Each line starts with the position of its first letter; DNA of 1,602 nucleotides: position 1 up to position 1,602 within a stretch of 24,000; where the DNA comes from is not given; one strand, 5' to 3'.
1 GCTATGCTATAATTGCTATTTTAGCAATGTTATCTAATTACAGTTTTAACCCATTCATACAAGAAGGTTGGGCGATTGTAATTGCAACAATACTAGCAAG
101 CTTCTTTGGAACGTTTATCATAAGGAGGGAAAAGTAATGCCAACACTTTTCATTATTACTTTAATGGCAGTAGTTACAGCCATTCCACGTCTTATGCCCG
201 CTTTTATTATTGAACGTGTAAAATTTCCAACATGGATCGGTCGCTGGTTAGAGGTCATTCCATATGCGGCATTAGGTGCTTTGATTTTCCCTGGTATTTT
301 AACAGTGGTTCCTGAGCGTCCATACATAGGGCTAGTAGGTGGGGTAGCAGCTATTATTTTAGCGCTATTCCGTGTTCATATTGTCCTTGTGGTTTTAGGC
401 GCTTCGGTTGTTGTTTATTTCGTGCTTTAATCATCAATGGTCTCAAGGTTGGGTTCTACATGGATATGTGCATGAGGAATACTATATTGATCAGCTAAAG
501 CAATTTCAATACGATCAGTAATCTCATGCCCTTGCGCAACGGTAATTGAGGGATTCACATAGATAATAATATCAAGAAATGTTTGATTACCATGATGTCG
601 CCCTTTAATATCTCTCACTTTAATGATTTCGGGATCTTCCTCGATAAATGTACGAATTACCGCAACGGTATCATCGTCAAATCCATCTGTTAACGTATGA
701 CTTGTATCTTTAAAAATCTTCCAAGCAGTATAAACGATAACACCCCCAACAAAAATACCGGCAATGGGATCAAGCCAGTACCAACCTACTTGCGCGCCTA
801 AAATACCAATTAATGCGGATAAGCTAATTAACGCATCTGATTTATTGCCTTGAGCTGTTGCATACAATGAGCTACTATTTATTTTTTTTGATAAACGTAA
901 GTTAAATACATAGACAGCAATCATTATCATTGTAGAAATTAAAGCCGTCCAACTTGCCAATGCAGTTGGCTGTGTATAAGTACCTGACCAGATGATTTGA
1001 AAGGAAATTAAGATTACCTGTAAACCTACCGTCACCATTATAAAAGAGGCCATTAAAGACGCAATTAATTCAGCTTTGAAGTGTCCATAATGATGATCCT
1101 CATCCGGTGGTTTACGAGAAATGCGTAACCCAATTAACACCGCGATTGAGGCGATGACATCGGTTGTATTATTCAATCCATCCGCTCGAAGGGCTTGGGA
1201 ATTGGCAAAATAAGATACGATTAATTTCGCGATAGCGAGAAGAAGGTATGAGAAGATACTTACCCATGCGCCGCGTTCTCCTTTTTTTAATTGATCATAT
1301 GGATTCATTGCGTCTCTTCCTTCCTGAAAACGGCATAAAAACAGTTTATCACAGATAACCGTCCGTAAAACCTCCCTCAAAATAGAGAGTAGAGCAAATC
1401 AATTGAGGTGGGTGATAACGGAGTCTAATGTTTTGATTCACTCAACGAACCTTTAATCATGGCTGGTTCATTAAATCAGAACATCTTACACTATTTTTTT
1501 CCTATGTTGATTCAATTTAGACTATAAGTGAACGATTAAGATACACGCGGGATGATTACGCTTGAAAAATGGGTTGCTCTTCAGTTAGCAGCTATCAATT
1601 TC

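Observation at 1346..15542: Dispersed composite repeat family: at least five copies in 14 kb, with a conserved ~105-nt 5' module and an optional variable hairpin array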

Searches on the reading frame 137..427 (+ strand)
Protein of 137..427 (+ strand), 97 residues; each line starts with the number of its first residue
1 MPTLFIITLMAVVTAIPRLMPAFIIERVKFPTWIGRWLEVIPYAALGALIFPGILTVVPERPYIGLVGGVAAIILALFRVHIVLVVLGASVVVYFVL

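Call 115: find_encoding_contigs(protein=window:137-427:+, flank=10000, max_places=3)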
Protein window:137-427:+ (97 aa): 1 contig read that carries it; 1 place shown.
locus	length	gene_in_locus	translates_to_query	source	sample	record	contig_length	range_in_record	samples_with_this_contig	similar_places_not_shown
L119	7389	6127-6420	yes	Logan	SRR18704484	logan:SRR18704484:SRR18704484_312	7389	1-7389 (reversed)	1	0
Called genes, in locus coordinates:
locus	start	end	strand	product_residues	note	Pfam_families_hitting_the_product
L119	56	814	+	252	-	PF00106:adh_short, PF02719:Polysacc_synt_2 (weak), PF08659:KR (weak), PF13561:adh_short_C2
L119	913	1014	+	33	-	-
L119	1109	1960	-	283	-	PF12833:HTH_18, PF00165:HTH_AraC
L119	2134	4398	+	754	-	PF07944:Beta-AFase-like_GH127_cat, PF20736:Glyco_hydro127M, PF16375:DUF4986, PF20620:DUF6805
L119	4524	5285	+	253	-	PF00557:Peptidase_M24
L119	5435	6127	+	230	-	PF03591:AzlC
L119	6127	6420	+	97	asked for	PF05437:AzlD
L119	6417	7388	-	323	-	?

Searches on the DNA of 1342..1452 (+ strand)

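Call 37: build_rna_model(alignment_id=A2, structure=none)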
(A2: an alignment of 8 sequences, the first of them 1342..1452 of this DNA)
Model R1 built from alignment A2 (8 sequences, 124 columns); structure: none (sequence only).
model positions 113; base pairs 0; branch points 0; effective number of sequences 2.75; information 0.51 bits per position. No base pairs: searches with it score sequence only.

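Call 38: search_with_rna_model(model_id=R1, sources=[window, L004, L056, L066, L101, L103, L106, L085, L040, L005, L036], max_evalue=1)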
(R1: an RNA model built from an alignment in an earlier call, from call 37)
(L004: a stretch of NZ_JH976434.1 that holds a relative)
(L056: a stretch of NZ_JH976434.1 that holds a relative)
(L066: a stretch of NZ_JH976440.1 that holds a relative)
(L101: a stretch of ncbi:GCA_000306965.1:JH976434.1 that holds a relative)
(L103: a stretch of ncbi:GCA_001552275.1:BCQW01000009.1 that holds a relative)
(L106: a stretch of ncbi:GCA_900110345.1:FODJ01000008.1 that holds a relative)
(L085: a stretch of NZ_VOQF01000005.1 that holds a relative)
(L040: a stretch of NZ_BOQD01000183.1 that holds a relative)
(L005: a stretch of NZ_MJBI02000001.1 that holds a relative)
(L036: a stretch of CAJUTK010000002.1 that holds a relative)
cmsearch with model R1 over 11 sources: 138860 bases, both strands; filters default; matches with E-value up to 1: 19.
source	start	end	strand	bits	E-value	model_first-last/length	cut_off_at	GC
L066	3956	4066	-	107.3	4.6e-32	2-112/113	-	0.41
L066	5109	5216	-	97.9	3.7e-29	3-110/113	-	0.44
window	9429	9538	+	96.9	7.6e-29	2-112/113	-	0.41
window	1345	1450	+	94.1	5.9e-28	3-111/113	-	0.4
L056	3242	3351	+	92.8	1.5e-27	3-112/113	-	0.37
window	7671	7777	+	92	2.7e-27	4-111/113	-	0.43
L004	3488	3593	-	82.7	2.1e-24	4-110/113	-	0.4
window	7052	7156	+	76.2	2.3e-22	4-107/113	-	0.41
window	15446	15544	-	75.3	4.4e-22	2-112/113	-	0.43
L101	1578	1685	+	70.1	1.7e-20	3-111/113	-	0.44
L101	12215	12318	-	60.6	1.7e-17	6-112/113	-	0.4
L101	15111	15216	+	58.9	5.4e-17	4-111/113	-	0.41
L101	9353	9461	-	53.9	2e-15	3-112/113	-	0.44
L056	3697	3772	+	51.8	9.1e-15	33-109/113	-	0.43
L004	6695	6788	+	48.3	1.1e-13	2-106/113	-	0.33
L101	1890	1985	+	36.4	5.9e-10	3-111/113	-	0.41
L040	39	98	-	17.2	0.00056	13-75/113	-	0.48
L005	6694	6745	+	15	0.0027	37-90/113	-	0.31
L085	1939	1989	+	14.8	0.0031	9-68/113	-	0.37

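Call 110: build_rna_model(alignment_id=A4, structure=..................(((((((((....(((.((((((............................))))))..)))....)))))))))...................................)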
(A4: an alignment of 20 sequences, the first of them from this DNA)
Model R2 built from alignment A4 (20 sequences, 128 columns); structure: as given.
model positions 115; base pairs 18; branch points 0; effective number of sequences 5.4; information 0.59 bits per position. Calibrated on 0.2 Mb of random sequence (short: E-values are rough).
structure used (alignment columns):
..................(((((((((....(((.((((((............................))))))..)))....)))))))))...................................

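Call 111: search_with_rna_model(model_id=R2, sources=[window, L004, L056, L066, L101, L103, L106, L107, L108, L109, L110, L111, L112, L113, L114, L116, L115, L040], max_evalue=0.01, make_alignment=true)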
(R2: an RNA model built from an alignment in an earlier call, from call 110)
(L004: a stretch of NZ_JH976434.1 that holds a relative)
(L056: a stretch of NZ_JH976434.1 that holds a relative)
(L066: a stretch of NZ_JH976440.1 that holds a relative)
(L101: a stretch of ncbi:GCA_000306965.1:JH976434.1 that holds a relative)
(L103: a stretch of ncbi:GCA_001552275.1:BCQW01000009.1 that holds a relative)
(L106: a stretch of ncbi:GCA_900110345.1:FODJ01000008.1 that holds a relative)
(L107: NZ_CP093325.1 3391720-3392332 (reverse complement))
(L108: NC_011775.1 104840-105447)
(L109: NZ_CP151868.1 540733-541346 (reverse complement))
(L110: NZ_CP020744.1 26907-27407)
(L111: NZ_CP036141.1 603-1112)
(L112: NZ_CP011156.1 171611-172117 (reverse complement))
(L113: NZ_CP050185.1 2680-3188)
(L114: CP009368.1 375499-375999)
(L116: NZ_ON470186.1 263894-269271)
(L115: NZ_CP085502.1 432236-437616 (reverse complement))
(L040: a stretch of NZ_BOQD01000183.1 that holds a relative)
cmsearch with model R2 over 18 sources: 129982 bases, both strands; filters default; matches with E-value up to 0.01: 28.
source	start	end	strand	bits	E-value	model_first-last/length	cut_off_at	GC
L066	3951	4065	-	123.7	1.4e-24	1-115/115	no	0.41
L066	5102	5216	-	108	4.3e-21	1-115/115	no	0.44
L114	203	316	+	107.8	4.7e-21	1-115/115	no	0.41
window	9430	9543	+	103.1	5.2e-20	1-115/115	no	0.4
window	1345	1456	+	101.8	1.1e-19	1-115/115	no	0.38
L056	3242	3356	+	99.1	4.3e-19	1-115/115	no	0.37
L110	201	315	+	98.1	7.2e-19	1-115/115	no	0.49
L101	1578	1691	+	97.9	7.9e-19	1-115/115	no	0.44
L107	254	369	+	97.7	8.8e-19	1-115/115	no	0.49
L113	201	315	+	96.4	1.7e-18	1-115/115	no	0.41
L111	201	316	+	88.7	8.9e-17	1-115/115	no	0.47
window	7670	7777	+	85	5.8e-16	1-115/115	no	0.43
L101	12210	12321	-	76.7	4.2e-14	1-115/115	no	0.4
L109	254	367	+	76.5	4.8e-14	1-115/115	no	0.48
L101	9348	9461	-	75.6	7.5e-14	1-115/115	no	0.44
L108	251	358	+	75.5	7.8e-14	1-115/115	no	0.44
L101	15111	15222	+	73.5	2.2e-13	1-115/115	no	0.39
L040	1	109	-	69.4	1.8e-12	1-115/115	no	0.5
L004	3481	3594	-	69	2.2e-12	1-115/115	no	0.39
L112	201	310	+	68.7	2.6e-12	1-115/115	no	0.43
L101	1890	1991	+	43.7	9.8e-07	1-115/115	no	0.41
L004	6696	6799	+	43.5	1.1e-06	1-115/115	no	0.34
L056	3667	3780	+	38.1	1.7e-05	1-115/115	no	0.39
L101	18719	18761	+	31.6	0.00049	1-115/115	no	0.35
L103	2786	2937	-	28.2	0.0029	1-115/115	no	0.47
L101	2639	2679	+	26.7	0.0062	1-115/115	no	0.41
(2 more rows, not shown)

Alignment A5: 28 matches aligned to the model, 214 columns, each read 5' to 3' on its own strand. Consensus structure (alignment columns), stored with it:
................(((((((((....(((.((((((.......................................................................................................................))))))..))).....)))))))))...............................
